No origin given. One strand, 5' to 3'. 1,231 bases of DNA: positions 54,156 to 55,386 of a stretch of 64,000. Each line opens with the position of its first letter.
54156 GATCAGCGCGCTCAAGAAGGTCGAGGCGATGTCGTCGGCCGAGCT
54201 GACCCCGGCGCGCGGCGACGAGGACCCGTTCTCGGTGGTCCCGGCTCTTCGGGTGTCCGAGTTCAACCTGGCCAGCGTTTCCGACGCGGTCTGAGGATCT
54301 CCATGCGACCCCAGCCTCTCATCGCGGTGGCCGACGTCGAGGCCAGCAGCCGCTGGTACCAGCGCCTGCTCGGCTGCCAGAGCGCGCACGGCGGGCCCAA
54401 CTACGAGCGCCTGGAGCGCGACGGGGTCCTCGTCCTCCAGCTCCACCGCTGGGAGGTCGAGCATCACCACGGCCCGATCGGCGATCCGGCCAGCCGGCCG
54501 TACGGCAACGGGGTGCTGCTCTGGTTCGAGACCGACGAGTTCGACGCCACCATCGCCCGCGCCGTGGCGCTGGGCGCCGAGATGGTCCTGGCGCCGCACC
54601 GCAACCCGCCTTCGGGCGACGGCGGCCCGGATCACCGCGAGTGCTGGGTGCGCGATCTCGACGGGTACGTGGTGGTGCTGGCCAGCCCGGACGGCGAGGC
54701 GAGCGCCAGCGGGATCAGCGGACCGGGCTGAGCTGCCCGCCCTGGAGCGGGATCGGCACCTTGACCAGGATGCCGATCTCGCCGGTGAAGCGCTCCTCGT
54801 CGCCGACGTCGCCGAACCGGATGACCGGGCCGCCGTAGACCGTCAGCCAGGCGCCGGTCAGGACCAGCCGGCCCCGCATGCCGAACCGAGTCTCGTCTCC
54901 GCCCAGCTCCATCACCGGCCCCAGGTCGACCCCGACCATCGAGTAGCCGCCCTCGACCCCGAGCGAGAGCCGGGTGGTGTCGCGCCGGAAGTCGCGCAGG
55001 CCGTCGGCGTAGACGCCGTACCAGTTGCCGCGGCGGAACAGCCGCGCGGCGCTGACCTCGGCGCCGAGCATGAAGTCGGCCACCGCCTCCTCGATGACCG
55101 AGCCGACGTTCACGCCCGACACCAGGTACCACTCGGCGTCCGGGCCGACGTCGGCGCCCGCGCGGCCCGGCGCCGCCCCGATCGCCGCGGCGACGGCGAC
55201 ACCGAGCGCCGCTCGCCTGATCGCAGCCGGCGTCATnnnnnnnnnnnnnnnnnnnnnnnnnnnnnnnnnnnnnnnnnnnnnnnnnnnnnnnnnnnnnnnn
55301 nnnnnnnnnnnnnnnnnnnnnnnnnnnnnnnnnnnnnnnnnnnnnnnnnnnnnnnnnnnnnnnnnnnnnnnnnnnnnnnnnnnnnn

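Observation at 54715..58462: Translationally coupled two-kinase cassette plus small exported protein, adjacent to a RES-Xre TA module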

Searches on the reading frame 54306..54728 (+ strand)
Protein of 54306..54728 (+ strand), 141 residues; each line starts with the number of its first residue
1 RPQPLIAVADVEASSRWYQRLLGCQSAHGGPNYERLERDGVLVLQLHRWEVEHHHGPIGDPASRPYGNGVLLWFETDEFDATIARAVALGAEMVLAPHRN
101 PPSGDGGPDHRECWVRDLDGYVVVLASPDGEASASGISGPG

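Call 58: search_protein_families(library=pfam, proteins=[window:54306-54728:+], max_evalue=0.001)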
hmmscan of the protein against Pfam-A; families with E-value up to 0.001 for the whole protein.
window:54306-54728:+ (141 aa): 3 families
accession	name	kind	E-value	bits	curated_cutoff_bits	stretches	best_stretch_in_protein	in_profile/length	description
PF00903.31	Glyoxalase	-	1e-07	32.8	20.6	1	5-123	6-119/121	Glyoxalase/Bleomycin resistance protein/Dioxygenase superfamily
PF18029.7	Glyoxalase_6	-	4e-07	31.1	23.6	1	6-130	4-100/106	Glyoxalase-like domain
PF13669.12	Glyoxalase_4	-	0.00071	20.3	27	0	6-99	5-99/109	Glyoxalase/Bleomycin resistance protein/Dioxygenase superfamily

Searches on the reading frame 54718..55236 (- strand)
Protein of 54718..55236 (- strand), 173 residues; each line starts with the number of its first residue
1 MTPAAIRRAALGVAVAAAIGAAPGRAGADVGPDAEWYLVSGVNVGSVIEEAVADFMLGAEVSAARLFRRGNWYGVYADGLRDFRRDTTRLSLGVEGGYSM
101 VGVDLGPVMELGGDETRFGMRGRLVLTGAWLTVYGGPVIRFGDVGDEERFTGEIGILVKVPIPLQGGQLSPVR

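Call 7: search_protein_families(library=pfam, proteins=[window:54718-55236:-], max_evalue=0.1)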
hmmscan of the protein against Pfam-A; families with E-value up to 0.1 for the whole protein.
window:54718-55236:- (173 aa): 0 families

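Call 8: search_protein_families(library=padloc, proteins=[window:54718-55236:-], max_evalue=0.1)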
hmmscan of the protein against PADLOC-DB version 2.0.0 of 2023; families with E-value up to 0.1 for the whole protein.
window:54718-55236:- (173 aa): 0 families

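Call 9: search_protein_families(library=ncbifam, proteins=[window:54718-55236:-], max_evalue=0.1)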
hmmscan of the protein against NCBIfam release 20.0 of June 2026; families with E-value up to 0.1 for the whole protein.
window:54718-55236:- (173 aa): 0 families

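Call 12: find_homologous_proteins(query=window:54718-55236:-)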
Query window:54718-55236:- (173 aa): 21 proteins with E <= 0.001 among 1084 candidates.
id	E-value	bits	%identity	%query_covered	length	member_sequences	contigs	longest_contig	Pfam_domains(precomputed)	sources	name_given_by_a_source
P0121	3.4e-105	368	100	100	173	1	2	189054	-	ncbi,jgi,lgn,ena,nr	ncbi:MAG TPA: hypothetical protein VK698_28825 [Kofleriaceae bacterium]|nr:hypothetical protein [Kof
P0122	1.5e-75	271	77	87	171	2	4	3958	-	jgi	jgi:hypothetical protein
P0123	7.9e-75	269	77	84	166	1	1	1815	-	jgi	jgi:hypothetical protein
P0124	1.1e-74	268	77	87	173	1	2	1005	-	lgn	-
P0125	1.1e-74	268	78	88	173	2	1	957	-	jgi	-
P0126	4.4e-74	266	78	84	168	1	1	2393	-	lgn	-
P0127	7.2e-74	266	77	86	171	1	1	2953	-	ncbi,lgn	-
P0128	2.0e-73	264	77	84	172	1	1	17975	-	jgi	jgi:hypothetical protein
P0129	3.9e-73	263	73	86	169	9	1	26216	-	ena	-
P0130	2.2e-72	261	74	84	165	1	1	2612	-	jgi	jgi:hypothetical protein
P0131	4.2e-72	260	75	87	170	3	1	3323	-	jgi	-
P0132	5.7e-72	259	76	88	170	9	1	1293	-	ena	-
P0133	4.0e-71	257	75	84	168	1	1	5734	-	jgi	jgi:hypothetical protein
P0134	4.4e-71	257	75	87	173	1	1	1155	-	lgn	-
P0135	1.3e-70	255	73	95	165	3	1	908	-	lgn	-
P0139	2.3e-67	244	73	84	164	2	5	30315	-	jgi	jgi:hypothetical protein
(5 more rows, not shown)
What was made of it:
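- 54715..55236 (-): Small exported protein, 173 aa, a lineage-specific third gene (signal peptide about 55153-55236). It has 21 homologue clusters, all at least 68% identical (call 12).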

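Call 51: find_encoding_contigs(protein=P0139, flank=8000, max_places=3)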
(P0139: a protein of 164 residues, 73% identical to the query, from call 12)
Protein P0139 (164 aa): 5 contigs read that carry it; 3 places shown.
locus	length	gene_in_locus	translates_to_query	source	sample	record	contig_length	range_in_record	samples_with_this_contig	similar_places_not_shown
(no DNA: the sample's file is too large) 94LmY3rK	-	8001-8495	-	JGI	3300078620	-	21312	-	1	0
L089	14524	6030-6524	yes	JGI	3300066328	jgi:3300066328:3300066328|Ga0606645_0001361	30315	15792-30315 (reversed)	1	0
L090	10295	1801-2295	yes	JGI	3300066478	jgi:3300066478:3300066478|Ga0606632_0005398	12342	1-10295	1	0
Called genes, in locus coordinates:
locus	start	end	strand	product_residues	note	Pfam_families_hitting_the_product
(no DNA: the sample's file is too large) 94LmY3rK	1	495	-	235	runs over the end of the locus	PF06904:Extensin-like_C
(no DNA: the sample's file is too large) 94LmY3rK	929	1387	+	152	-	PF00072:Response_reg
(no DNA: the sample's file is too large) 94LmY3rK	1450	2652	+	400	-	PF25021:TEN_NHL (faint), PF08450:SGL (faint), PF24684:Vgb_lyase (faint), PF01436:NHL (weak)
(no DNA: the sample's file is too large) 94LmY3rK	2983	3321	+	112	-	PF20432:Xre-like-HTH, PF13560:HTH_31 (faint), PF01381:HTH_3 (weak), PF09722:Xre_MbcA_ParS_C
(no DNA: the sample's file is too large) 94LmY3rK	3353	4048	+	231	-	PF08808:RES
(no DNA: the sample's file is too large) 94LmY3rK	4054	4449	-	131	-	PF00072:Response_reg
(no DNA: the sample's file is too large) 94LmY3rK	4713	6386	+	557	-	PF00069:Pkinase, PF07714:PK_Tyr_Ser-Thr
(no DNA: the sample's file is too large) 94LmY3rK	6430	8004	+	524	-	PF00069:Pkinase, PF07714:PK_Tyr_Ser-Thr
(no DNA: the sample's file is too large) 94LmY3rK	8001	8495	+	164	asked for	-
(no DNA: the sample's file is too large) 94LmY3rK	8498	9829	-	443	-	PF19289:PmbA_TldD_3rd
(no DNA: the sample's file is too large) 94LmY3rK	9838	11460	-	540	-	PF01523:PmbA_TldD_1st, PF19290:PmbA_TldD_2nd (weak), PF19289:PmbA_TldD_3rd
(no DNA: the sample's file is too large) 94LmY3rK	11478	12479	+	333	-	-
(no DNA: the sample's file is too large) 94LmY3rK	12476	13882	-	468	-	PF08308:PEGA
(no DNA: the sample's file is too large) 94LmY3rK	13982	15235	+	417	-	PF00069:Pkinase, PF01636:APH (faint), PF07714:PK_Tyr_Ser-Thr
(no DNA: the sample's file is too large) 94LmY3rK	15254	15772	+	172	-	PF13229:Beta_helix (weak)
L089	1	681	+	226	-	?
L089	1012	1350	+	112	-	PF20432:Xre-like-HTH, PF13560:HTH_31 (faint), PF01381:HTH_3 (weak), PF09722:Xre_MbcA_ParS_C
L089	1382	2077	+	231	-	PF08808:RES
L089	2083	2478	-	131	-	PF00072:Response_reg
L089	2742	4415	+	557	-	PF00069:Pkinase, PF07714:PK_Tyr_Ser-Thr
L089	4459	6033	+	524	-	PF00069:Pkinase, PF07714:PK_Tyr_Ser-Thr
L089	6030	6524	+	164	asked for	-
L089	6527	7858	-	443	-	PF19289:PmbA_TldD_3rd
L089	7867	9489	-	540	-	PF01523:PmbA_TldD_1st, PF19290:PmbA_TldD_2nd (weak), PF19289:PmbA_TldD_3rd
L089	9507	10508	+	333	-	-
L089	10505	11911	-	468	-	PF08308:PEGA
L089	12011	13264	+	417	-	PF00069:Pkinase, PF01636:APH (faint), PF07714:PK_Tyr_Ser-Thr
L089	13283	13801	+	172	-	PF13229:Beta_helix (weak)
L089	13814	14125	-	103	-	-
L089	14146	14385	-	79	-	-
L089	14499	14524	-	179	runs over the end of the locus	-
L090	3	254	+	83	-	?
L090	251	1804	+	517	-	PF00069:Pkinase, PF07714:PK_Tyr_Ser-Thr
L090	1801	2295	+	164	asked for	-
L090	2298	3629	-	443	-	PF19289:PmbA_TldD_3rd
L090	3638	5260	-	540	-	PF01523:PmbA_TldD_1st, PF19290:PmbA_TldD_2nd (weak), PF19289:PmbA_TldD_3rd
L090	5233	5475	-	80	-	-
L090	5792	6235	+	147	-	-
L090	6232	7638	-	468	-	PF08308:PEGA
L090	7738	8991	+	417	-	PF00069:Pkinase, PF01636:APH (faint), PF07714:PK_Tyr_Ser-Thr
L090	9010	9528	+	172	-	PF13229:Beta_helix (weak)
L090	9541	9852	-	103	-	-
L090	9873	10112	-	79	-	-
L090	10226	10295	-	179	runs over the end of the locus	-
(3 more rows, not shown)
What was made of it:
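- In L089 a response-regulator gene on the opposite strand separates RES from K1 (call 51).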

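Call 52: find_encoding_contigs(protein=P0129, flank=8000, max_places=2)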
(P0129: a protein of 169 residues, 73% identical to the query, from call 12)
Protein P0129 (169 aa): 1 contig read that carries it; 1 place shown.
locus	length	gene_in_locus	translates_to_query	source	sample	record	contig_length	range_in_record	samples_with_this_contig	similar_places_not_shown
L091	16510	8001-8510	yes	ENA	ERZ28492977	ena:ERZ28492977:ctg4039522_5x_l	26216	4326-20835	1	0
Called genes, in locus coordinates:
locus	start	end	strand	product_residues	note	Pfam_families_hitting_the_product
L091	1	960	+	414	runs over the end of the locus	-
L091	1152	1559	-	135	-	PF00326:Peptidase_S9, PF20434:BD-FAE (weak), PF01738:DLH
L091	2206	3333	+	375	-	-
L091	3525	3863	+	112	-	PF20432:Xre-like-HTH, PF13560:HTH_31 (faint), PF01381:HTH_3 (weak), PF09722:Xre_MbcA_ParS_C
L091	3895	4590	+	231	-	PF08808:RES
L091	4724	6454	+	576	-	PF00069:Pkinase, PF07714:PK_Tyr_Ser-Thr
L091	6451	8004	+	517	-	PF00069:Pkinase, PF07714:PK_Tyr_Ser-Thr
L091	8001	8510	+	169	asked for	-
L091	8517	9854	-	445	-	PF19290:PmbA_TldD_2nd (weak), PF19289:PmbA_TldD_3rd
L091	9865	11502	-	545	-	PF01523:PmbA_TldD_1st, PF19290:PmbA_TldD_2nd (weak), PF19289:PmbA_TldD_3rd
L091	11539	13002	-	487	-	PF08308:PEGA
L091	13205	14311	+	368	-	PF00069:Pkinase, PF01636:APH (faint), PF07714:PK_Tyr_Ser-Thr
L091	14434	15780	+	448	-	PF13006:Nterm_IS4, PF01609:DDE_Tnp_1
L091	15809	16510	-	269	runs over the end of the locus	-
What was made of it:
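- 55233..55236 (-): ATGA overlap between the K2 stop and the start of the small ORF. The same 4-nt overlap occurs in subclade contigs L089, L090 and L091 (calls 51, 52).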

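Call 67: search_protein_families(library=pfam, proteins=[window:54718-55152:-], max_evalue=10)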
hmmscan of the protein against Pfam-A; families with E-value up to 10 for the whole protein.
seq(145 aa): 0 families
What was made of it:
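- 54715..55236 (-): It has no Pfam, PADLOC or NCBIfam family (calls 7-9, 67).
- It has no family assignment (calls 7-9, 67).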
